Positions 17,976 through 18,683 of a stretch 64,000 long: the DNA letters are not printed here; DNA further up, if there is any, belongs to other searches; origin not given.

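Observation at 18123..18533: Stand-alone DnaA domain IV-like DNA-binding protein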

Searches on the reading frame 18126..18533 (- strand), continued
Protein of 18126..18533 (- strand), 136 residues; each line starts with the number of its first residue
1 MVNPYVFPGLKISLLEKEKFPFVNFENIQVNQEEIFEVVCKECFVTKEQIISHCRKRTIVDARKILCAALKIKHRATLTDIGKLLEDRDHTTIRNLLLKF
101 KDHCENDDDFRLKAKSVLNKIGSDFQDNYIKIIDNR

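Call 45: find_homologous_proteins(query=A2, max_evalue=1e-8)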
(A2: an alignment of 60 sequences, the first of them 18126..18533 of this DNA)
Query A2 (60 sequences) (136 aa, profile of the alignment): 109 proteins with E <= 1e-8 among 745 candidates.
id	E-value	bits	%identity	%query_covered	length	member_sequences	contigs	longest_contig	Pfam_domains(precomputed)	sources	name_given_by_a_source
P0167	3.8e-45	171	45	90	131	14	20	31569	PF08299.18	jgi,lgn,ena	jgi:chromosomal replication initiator protein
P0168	7.0e-45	170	43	90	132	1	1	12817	PF08299.18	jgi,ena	jgi:chromosomal replication initiator protein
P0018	7.7e-45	170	43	90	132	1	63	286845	PF08299.18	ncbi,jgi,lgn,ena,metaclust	jgi:chromosomal replication initiator protein|metaclust:\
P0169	1.0e-44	169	43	90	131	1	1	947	PF08299.18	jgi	jgi:chromosomal replication initiator protein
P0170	2.1e-44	168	44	90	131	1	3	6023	PF08299.18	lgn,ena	-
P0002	1.7e-43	165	79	100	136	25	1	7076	PF08299.18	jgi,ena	-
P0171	8.0e-43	163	45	90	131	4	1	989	PF08299.18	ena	-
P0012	1.2e-42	163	68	100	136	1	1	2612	PF08299.18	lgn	-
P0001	1.2e-42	163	96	100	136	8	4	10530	PF08299.18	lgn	-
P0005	1.8e-42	162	76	100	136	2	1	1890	PF08299.18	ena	-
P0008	2.3e-42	162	74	100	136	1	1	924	PF08299.18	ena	-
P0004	6.2e-42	160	76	100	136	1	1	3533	PF08299.18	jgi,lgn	-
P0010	6.8e-42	160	74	100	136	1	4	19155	PF08299.18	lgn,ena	-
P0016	8.1e-42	160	55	100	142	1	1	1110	PF08299.18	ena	-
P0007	9.2e-42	160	76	100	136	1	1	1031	PF08299.18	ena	-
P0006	1.2e-41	159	77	100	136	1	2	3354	PF08299.18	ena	-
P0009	1.3e-41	159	71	100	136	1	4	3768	PF08299.18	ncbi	-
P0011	2.5e-41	158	73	100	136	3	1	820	PF08299.18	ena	-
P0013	5.3e-40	154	65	100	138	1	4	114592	PF08299.18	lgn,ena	-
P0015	1.4e-39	153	61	100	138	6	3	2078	PF08299.18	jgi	jgi:chromosomal replication initiation ATPase DnaA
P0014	1.5e-39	153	63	100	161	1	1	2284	PF08299.18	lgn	-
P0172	1.6e-39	153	60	100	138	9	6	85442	PF08299.18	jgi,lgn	jgi:chromosomal replication initiation ATPase DnaA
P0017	2.2e-39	152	40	90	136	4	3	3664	PF08299.18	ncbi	-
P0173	2.5e-39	152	59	100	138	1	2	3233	PF08299.18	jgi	jgi:chromosomal replication initiation ATPase DnaA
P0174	4.1e-39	151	28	90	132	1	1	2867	PF08299.18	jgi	jgi:chromosomal replication initiator protein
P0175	5.0e-39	151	60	100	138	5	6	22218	PF08299.18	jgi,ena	jgi:chromosomal replication initiator protein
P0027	9.5e-39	150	33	93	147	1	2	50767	PF08299.18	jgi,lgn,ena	jgi:chromosomal replication initiation ATPase DnaA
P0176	1.5e-38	149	60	100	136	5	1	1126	PF08299.18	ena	-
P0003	1.9e-38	149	79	100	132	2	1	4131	PF08299.18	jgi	jgi:chromosomal replication initiation ATPase DnaA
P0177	2.5e-37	145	57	100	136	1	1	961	PF08299.18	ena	-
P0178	7.9e-36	141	28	87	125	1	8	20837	PF08299.18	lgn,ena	-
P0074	7.1e-35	138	28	82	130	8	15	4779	PF08299.18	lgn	-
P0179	3.5e-33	132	34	88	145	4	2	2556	PF08299.18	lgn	-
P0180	3.5e-33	132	52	100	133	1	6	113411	PF08299.18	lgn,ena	-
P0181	2.7e-32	129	28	90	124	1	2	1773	PF08299.18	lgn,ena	-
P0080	3.1e-32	129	25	90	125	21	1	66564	PF08299.18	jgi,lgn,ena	jgi:chromosomal replication initiation ATPase DnaA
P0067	3.3e-32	129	33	88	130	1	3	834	PF08299.18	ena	-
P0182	3.6e-32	129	28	90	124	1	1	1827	PF08299.18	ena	-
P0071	4.8e-32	128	21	93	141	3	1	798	PF08299.18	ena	-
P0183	1.2e-31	127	28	90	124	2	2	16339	PF08299.18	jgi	-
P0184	6.6e-31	125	25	90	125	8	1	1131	PF08299.18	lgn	-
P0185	4.5e-30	122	24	90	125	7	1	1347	PF08299.18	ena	-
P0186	7.2e-30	121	27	90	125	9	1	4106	PF08299.18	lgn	-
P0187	9.8e-30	121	27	90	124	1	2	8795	PF08299.18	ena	-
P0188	1.3e-29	121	25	90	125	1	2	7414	PF08299.18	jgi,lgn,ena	-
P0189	1.4e-29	120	29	90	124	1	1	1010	PF08299.18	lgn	-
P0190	1.5e-29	120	30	89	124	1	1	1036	PF08299.18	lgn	-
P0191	2.0e-29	120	26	90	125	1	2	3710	PF08299.18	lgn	-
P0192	2.0e-29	120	27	90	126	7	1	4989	PF08299.18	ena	-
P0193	2.4e-29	120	28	90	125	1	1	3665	PF08299.18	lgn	-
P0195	5.0e-29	119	30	89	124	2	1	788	PF08299.18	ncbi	-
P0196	9.6e-29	118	25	90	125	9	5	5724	PF08299.18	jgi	jgi:chromosomal replication initiation ATPase DnaA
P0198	1.6e-28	117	26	89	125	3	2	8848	PF08299.18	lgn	-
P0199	4.3e-28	116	32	89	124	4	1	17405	PF08299.18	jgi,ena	jgi:chromosomal replication initiation ATPase DnaA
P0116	7.7e-26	108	26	81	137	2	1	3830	PF08299.18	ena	-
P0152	1.2e-25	108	30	88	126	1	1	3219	PF08299.18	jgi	jgi:chromosomal replication initiation ATPase DnaA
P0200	1.5e-25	107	26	90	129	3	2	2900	PF08299.18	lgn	-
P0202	3.7e-21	93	25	80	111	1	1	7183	PF08299.18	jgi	jgi:chromosomal replication initiation ATPase DnaA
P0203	1.0e-18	85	33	79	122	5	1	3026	PF08299.18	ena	-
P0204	1.9e-18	84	35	59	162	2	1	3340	PF08299.18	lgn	-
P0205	9.9e-17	79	24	69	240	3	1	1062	PF00308.25,PF08299.18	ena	-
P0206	1.6e-16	78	31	63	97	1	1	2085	PF08299.18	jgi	jgi:chromosomal replication initiator protein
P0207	1.7e-16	78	35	64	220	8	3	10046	PF08299.18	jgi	-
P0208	3.7e-16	77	32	87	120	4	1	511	PF08299.18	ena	-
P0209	1.0e-15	76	23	68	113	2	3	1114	PF08299.18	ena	-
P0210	1.1e-15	75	23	68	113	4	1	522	PF08299.18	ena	-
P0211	1.2e-15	75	24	61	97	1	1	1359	PF08299.18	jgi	jgi:chromosomal replication initiator protein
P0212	4.4e-15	74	27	60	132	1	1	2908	PF08299.18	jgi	jgi:chromosomal replication initiator protein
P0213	6.1e-15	73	30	57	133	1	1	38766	PF08299.18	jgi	jgi:chromosomal replication initiator protein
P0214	2.0e-14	71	36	66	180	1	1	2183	PF08299.18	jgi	jgi:chromosomal replication initiator protein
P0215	2.3e-14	71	28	32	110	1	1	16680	PF08299.18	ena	-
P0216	3.6e-14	71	31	61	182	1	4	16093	PF08299.18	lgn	-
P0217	1.2e-13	69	20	68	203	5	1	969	PF08299.18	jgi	-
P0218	1.6e-13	69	20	68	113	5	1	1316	PF08299.18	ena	-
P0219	2.6e-13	68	25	64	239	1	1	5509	PF08299.18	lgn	-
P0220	4.3e-13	67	26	89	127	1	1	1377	PF08299.18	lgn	-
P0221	1.7e-12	65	33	45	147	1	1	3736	PF08299.18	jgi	jgi:chromosomal replication initiator protein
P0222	3.3e-12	64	28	47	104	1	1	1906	PF08299.18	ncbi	-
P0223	4.8e-12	64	27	44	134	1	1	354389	PF08299.18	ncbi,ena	-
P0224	5.3e-12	64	25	44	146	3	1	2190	PF08299.18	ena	-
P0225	5.4e-12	64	31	67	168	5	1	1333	PF08299.18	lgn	-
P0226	5.7e-12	63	29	60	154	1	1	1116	PF08299.18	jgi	jgi:chromosomal replication initiator protein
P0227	6.2e-12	63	29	60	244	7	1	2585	PF00308.25,PF08299.18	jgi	jgi:chromosomal replication initiator protein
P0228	1.1e-11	63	25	59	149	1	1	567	PF08299.18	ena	-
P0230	2.2e-11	62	-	-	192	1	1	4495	PF08299.18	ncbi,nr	ncbi:MAG: chromosomal replication initiator protein DnaA, partial [Burkholderiales bacterium]|nr:chr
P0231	2.5e-11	61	25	47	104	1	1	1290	PF08299.18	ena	-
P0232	2.7e-11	61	24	55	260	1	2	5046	PF08299.18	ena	-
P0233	3.4e-11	61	20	63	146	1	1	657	PF08299.18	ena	-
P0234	4.9e-11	60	20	63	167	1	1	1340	PF08299.18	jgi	jgi:chromosomal replication initiator protein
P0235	5.9e-11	60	31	33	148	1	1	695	PF08299.18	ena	-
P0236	8.8e-11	60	26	48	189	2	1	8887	PF08299.18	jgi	jgi:chromosomal replication initiator protein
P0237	1.3e-10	59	25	71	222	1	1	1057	PF00308.25,PF08299.18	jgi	jgi:chromosomal replication initiator protein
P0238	2.1e-10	58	26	66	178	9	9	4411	PF08299.18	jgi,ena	jgi:hypothetical protein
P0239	2.6e-10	58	25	47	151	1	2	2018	PF08299.18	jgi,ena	jgi:hypothetical protein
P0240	5.5e-10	57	27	43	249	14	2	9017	PF00308.25,PF08299.18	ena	-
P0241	6.2e-10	57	-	-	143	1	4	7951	PF08299.18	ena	-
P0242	6.5e-10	57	21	67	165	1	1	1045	PF08299.18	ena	-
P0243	9.8e-10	56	28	50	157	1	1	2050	PF08299.18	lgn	-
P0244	1.0e-9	56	23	60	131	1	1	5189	PF08299.18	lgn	-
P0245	1.1e-9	56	30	34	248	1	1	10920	PF08299.18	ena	-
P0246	2.2e-9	55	27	57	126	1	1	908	PF08299.18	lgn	-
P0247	3.1e-9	55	32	44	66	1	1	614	PF08299.18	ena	-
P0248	5.0e-9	54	27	38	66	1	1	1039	PF08299.18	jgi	jgi:chromosomal replication initiator protein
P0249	5.2e-9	54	23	57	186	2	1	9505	PF08299.18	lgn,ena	-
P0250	5.5e-9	54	31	38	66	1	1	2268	PF08299.18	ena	-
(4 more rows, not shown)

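Call 46: list_cluster_members(proteins=[P0009, P0017, P0018, P0195, P0222, P0223, window:18126-18533:-])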
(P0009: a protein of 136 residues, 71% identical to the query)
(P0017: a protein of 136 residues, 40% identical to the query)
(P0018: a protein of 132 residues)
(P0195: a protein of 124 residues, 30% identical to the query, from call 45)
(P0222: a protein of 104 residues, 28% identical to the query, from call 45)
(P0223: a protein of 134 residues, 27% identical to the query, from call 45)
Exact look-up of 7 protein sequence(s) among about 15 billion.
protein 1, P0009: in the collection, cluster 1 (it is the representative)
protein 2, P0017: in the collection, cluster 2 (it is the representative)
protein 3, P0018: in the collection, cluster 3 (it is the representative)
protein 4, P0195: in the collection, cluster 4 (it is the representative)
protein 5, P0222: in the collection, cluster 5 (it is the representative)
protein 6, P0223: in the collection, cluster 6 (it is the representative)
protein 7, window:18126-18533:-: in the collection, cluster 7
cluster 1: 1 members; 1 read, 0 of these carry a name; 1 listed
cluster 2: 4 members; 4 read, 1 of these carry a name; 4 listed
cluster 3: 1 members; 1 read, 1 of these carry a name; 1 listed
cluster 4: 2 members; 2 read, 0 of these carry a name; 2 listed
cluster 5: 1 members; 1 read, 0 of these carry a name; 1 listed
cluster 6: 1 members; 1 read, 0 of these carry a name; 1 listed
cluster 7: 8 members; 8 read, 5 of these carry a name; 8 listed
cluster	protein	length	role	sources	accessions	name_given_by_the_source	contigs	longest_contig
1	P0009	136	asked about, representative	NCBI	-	-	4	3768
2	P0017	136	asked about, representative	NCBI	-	-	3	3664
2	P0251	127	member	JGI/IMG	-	chromosomal replication initiator protein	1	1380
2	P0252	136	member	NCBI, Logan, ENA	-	-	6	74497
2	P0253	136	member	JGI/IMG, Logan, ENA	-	-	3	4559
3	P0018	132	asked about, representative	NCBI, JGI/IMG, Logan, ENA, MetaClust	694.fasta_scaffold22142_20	chromosomal replication initiator protein | \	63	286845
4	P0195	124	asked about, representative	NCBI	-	-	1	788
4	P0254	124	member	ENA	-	-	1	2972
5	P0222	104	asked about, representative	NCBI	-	-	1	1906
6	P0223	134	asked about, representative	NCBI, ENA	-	-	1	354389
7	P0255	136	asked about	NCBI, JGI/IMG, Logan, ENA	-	chromosomal replication initiation ATPase DnaA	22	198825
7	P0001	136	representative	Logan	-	-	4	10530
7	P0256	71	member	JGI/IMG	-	chromosomal replication initiation ATPase DnaA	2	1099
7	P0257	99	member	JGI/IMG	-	chromosomal replication initiation ATPase DnaA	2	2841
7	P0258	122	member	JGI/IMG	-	chromosomal replication initiation ATPase DnaA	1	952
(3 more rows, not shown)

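Call 47: find_encoding_contigs(protein=window:18126-18533:-, flank=3000, max_places=10)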
Protein window:18126-18533:- (136 aa): 17 contigs read that carry it; 10 places shown.
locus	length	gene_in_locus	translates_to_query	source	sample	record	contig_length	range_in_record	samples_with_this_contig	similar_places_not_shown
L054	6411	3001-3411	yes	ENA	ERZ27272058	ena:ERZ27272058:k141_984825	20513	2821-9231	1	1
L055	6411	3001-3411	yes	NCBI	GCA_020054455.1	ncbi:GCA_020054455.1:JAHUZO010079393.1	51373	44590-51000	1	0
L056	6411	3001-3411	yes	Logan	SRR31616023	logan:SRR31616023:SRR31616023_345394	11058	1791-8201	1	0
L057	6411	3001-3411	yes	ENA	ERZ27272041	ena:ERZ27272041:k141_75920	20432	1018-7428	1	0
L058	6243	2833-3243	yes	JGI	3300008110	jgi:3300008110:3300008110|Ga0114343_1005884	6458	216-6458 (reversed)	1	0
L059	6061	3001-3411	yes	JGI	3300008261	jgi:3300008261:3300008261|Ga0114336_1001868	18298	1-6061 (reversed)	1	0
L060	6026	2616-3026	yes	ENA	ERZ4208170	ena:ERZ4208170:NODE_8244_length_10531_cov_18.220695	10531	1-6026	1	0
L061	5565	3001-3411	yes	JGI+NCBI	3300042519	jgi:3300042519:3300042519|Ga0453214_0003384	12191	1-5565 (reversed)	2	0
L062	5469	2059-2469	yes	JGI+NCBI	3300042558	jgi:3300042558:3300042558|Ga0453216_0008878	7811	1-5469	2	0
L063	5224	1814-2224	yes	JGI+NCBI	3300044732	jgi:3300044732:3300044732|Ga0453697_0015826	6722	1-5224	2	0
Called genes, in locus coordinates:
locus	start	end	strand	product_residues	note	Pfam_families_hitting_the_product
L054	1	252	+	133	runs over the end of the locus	-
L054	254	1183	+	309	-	PF01145:Band_7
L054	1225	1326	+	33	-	-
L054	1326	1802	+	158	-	PF20274:cREC_REC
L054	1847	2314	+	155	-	-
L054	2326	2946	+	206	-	PF00929:RNase_T, PF13482:RNase_H_2 (weak)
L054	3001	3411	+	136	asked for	PF08299:Bac_DnaA_C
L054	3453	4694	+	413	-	PF08401:ArdcN (weak)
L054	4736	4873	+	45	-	-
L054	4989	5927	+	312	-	PF10544:T5orf172 (faint), PF13455:MUG113 (weak)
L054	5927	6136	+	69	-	-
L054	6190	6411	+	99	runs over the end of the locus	-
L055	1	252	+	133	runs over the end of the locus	-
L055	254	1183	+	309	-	PF01145:Band_7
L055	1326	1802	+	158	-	PF20274:cREC_REC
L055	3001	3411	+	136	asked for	PF08299:Bac_DnaA_C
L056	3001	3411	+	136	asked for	PF08299:Bac_DnaA_C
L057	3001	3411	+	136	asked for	PF08299:Bac_DnaA_C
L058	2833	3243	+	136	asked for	PF08299:Bac_DnaA_C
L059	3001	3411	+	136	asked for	PF08299:Bac_DnaA_C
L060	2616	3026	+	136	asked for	PF08299:Bac_DnaA_C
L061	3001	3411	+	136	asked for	PF08299:Bac_DnaA_C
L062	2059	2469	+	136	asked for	PF08299:Bac_DnaA_C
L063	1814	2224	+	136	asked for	PF08299:Bac_DnaA_C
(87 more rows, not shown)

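Call 61: find_related_loci(query=A1, collection=viral_contigs, flank=1500)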
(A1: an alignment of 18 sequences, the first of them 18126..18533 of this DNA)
Query A1 (136 aa) in viral_contigs; peptide patterns used: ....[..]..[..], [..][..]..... (x = any residue, [..] = any of these).
83 stretches matched a pattern; 11 encode a relative of the query (tblastn E <= 1e-3); 11 distinct loci.
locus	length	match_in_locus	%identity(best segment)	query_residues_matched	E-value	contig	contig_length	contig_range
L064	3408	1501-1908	58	1-136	4e-51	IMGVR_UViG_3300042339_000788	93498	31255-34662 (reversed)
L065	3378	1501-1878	39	2-121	4e-27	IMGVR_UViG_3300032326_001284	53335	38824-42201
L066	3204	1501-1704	31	28-95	7e-8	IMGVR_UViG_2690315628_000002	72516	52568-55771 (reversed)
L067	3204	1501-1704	31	28-95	7e-8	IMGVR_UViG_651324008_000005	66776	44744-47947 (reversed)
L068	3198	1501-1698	37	45-111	1e-7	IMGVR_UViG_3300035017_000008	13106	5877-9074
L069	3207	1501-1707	29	32-100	5e-7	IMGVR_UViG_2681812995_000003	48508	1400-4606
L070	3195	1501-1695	33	30-95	5e-7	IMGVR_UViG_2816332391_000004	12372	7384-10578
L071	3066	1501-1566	64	78-99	2e-5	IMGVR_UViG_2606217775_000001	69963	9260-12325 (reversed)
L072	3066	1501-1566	64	78-99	3e-5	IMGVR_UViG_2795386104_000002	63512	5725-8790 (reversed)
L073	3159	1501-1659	35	45-99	3e-5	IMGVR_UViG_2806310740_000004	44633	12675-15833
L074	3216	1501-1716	30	45-118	5e-5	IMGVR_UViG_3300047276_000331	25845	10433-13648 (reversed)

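Call 62: find_encoding_contigs(protein=P0010, flank=1500, max_places=2)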
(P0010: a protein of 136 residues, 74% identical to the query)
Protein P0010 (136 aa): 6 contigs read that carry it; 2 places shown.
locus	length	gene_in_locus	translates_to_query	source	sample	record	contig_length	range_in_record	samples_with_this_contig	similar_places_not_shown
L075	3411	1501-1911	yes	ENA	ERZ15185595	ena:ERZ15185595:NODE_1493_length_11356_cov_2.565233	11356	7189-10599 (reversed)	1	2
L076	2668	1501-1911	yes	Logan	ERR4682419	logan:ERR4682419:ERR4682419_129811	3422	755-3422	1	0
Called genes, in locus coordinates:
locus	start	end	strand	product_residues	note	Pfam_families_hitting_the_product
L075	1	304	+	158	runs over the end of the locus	PF20274:cREC_REC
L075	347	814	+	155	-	-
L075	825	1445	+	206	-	PF00929:RNase_T, PF13482:RNase_H_2 (faint)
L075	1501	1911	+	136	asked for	PF08299:Bac_DnaA_C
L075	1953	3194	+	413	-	PF08401:ArdcN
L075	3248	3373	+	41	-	-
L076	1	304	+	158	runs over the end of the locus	PF20274:cREC_REC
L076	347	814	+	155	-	-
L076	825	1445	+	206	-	PF00929:RNase_T, PF13482:RNase_H_2 (faint)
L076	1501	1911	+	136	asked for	PF08299:Bac_DnaA_C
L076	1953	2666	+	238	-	?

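Call 63: find_encoding_contigs(protein=P0012, flank=1500, max_places=2)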
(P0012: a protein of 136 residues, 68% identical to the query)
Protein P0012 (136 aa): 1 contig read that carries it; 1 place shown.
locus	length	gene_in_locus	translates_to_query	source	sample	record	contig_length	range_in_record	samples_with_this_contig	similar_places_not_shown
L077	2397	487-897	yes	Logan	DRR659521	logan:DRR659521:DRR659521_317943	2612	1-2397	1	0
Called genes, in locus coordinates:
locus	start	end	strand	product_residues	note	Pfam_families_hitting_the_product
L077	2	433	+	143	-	?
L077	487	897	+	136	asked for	PF08299:Bac_DnaA_C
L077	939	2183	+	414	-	PF08401:ArdcN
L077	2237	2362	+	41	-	-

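Call 64: find_encoding_contigs(protein=P0180, flank=1500, max_places=2)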
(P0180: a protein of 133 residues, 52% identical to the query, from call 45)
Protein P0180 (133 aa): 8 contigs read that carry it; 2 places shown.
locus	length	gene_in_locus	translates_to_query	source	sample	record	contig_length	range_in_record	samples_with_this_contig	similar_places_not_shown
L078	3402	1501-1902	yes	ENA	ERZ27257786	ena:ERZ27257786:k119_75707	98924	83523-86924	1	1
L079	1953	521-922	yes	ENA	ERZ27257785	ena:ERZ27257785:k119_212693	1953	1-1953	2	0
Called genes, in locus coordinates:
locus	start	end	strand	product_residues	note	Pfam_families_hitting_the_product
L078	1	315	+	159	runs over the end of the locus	PF20274:cREC_REC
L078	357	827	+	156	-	-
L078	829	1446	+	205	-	PF00929:RNase_T, PF13482:RNase_H_2 (faint)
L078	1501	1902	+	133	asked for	PF08299:Bac_DnaA_C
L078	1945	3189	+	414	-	PF08401:ArdcN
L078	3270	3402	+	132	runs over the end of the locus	PF13392:HNH_3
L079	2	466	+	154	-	?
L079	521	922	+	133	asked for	PF08299:Bac_DnaA_C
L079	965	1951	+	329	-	?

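Call 65: find_encoding_contigs(protein=P0002, flank=1500, max_places=2)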
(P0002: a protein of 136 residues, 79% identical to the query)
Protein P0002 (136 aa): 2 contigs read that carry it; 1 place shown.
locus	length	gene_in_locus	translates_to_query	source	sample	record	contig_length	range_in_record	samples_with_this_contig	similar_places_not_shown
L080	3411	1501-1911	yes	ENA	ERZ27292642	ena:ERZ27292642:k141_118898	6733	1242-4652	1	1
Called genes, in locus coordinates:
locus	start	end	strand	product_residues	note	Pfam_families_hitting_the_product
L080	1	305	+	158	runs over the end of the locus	PF20274:cREC_REC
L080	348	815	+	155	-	-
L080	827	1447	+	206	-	PF00929:RNase_T, PF13482:RNase_H_2 (weak)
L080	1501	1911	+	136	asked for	PF08299:Bac_DnaA_C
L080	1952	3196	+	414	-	PF08401:ArdcN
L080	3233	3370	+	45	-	-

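Call 66: find_encoding_contigs(protein=P0172, flank=1500, max_places=2)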
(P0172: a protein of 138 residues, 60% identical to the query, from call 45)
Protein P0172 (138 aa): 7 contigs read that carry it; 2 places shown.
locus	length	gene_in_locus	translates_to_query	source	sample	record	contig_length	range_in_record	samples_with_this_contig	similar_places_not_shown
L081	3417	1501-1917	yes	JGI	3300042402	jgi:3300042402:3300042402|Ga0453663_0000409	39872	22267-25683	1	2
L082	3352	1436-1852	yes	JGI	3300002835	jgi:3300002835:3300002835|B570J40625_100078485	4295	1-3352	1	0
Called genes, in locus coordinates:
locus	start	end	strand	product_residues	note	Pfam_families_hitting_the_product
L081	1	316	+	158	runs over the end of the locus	PF20274:cREC_REC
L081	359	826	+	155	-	-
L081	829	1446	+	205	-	PF00929:RNase_T, PF13482:RNase_H_2 (faint)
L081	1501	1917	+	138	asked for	PF08299:Bac_DnaA_C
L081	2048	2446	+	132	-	PF13392:HNH_3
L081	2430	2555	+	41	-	-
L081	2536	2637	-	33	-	-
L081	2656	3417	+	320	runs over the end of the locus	PF10544:T5orf172 (weak), PF13455:MUG113 (weak)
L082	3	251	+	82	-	?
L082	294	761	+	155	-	-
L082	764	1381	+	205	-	PF00929:RNase_T, PF13482:RNase_H_2 (faint)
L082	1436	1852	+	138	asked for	PF08299:Bac_DnaA_C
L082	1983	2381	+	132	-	PF13392:HNH_3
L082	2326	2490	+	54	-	-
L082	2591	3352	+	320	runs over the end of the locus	PF10544:T5orf172 (weak), PF13455:MUG113 (weak)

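Call 72: find_related_loci(query=A3, collection=genome_contigs, flank=6000)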
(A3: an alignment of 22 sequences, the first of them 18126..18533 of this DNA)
Query A3 (136 aa) in genome_contigs; peptide patterns used: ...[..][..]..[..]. (x = any residue, [..] = any of these).
11 stretches matched a pattern, but none encodes a relative of the query by tblastn (E <= 1e-3).

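Call 81: search_dna_similar(query=P0018, collection=phages, mode=protein, max_rows=25, max_evalue=0.001)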
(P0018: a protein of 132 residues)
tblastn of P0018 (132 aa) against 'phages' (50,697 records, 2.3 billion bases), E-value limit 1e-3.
Records with a match: 38; places in all: 38; records where one place covers at least 80% of the query: 0.
Best place of each record, by identity: <60% 38.
By first word of the organism name: Pelagibacter 15; Bacteriophage 10; Salmonella 3; Campylobacter 2; Acinetobacter 2; Staphylococcus 2; Caudoviricetes 1; Bradyrhizobium 1; Microcystis 1; Rhizobium 1.
By host as written in the record: - 14; Candidatus Pelagibacter ubique HTCC1062 11; Candidatus Pelagibacter sp. FZCC0015 2; Homo sapiens 2; Campylobacter jejuni 2; Staphylococcus aureus 2; Salmonella enterica subsp. enterica serovar Kentucky 1; Candidatus Pelagibacter sp. HTCC1062 1; and 3 more.
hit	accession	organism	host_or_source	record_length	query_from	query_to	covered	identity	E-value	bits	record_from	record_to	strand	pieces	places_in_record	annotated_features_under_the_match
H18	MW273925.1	Pelagibacter phage HTVC203P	Candidatus Pelagibacter sp. FZCC0015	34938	39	132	71%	33.0%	5e-5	47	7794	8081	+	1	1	DNA replication initiation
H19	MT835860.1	Bacteriophage sp.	human fecal samples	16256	36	115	61%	38.8%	1e-11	66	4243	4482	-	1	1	record has no annotation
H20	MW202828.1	Caudoviricetes sp.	Manatee Spring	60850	25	119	72%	30.8%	9e-6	49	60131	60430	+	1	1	chromosomal replication initiation protein | hypothetical protein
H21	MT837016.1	Bacteriophage sp.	human fecal samples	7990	36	128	70%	31.2%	1e-6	51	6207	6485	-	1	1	record has no annotation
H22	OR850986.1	Salmonella phage S.Kent 1-2-1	Salmonella enterica subsp. enterica ...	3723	29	109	61%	35.8%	1e-7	54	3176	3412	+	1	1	record has no annotation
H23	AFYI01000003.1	Salmonella enterica subsp. enterica serovar Infantis str. ...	Homo sapiens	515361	29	109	61%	35.8%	1e-7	54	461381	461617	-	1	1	replication initiator protein DnaA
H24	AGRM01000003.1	Salmonella enterica subsp. houtenae str. ATCC BAA-1581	Homo sapiens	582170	29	109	61%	35.8%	1e-7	54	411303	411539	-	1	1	replication initiator protein DnaA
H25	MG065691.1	Campylobacter phage A11a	Campylobacter jejuni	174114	29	109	61%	35.8%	1e-7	54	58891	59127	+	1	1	record has no annotation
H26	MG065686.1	Campylobacter phage A18a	Campylobacter jejuni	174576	29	109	61%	35.8%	1e-7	54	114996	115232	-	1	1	record has no annotation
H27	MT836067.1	Bacteriophage sp.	human fecal samples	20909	36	128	70%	30.1%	3e-5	48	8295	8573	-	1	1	record has no annotation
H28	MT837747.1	Bacteriophage sp.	human fecal samples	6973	36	127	70%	30.4%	2e-7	54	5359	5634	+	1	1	record has no annotation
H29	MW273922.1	Pelagibacter phage HTVC034P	Candidatus Pelagibacter sp. HTCC1062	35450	39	103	49%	43.1%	3e-7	53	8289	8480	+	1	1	DNA replication initiation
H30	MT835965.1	Bacteriophage sp.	human fecal samples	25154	36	123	67%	30.7%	3e-7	53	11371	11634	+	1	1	record has no annotation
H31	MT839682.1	Bacteriophage sp.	human fecal samples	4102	36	123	67%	30.7%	8e-7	52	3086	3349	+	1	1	record has no annotation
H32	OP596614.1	Bradyrhizobium phage ppBeUSDA76-2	Bradyrhizobium elkanii USDA 76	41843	51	132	62%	32.9%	1e-4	46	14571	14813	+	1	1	hypothetical protein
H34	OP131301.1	Pelagibacter phage Skadi-4 EXVC104P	Candidatus Pelagibacter ubique HTCC1062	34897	39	103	49%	40.0%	7e-5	46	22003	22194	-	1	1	chromosomal replication initiation protein DnaA-like protein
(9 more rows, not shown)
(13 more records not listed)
